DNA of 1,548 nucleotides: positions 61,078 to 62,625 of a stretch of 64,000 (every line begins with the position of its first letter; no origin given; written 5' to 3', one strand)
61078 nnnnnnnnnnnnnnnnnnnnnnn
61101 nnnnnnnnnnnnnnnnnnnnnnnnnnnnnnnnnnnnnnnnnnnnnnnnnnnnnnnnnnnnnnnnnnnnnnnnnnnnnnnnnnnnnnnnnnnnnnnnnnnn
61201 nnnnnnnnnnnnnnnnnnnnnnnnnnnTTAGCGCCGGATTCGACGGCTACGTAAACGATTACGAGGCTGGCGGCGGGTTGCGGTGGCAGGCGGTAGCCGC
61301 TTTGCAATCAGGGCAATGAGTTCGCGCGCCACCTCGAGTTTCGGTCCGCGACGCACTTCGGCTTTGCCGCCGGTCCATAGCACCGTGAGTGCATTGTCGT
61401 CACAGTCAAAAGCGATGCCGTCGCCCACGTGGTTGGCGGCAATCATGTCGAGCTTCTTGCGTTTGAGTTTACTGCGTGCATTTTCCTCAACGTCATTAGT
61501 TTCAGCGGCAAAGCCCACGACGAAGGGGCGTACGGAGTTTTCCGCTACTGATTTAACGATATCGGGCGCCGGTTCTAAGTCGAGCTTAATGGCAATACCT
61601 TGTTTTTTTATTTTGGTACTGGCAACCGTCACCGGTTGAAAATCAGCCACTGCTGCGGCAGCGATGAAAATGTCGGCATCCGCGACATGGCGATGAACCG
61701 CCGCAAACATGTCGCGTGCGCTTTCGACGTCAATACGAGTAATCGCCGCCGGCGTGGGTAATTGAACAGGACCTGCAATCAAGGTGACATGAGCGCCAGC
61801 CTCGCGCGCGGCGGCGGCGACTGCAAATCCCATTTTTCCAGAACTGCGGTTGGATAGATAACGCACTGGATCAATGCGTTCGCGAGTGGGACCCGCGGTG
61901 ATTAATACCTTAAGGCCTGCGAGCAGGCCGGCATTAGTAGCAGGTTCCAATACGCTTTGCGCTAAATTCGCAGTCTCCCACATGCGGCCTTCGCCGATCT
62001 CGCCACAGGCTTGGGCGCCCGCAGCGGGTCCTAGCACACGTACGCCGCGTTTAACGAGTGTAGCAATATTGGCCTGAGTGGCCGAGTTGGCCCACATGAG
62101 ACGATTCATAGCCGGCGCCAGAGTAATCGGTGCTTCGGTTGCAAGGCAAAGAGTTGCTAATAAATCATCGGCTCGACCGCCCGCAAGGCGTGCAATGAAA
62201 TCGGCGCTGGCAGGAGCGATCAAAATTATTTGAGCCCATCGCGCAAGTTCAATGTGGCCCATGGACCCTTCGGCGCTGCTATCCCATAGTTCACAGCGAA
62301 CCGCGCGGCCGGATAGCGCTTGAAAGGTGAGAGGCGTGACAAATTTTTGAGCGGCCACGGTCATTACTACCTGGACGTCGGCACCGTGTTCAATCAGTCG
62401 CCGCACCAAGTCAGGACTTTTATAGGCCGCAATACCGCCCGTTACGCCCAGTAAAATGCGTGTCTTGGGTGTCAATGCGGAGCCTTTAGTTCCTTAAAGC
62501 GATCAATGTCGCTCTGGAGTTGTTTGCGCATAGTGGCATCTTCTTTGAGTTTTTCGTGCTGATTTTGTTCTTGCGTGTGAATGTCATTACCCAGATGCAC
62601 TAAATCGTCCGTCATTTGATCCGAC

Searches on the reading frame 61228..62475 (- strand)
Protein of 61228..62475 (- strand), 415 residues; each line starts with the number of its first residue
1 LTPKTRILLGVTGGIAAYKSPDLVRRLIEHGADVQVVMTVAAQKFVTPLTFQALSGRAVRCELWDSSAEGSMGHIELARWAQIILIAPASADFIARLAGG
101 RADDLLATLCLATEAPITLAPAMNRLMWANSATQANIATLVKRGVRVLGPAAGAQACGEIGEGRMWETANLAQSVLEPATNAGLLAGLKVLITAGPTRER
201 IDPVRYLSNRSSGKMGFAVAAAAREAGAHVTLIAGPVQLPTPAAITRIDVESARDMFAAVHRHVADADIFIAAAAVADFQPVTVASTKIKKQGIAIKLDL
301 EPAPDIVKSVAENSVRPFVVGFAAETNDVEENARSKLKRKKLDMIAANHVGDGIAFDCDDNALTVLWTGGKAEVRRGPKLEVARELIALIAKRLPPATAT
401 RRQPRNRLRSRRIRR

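Call 71: search_protein_families(library=pfam, proteins=[window:61228-62475:-], max_evalue=0.00001)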
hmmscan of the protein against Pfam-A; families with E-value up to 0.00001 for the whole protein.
window:61228-62475:- (415 aa): 2 families
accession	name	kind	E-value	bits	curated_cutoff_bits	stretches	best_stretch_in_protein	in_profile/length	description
PF04127.22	DFP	-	1e-70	237.8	22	1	185-366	1-186/186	DNA/pantothenate metabolism flavoprotein C-terminal domain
PF02441.25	Flavoprotein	-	7.1e-32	110.7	22.7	1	6-177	2-160/162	Flavoprotein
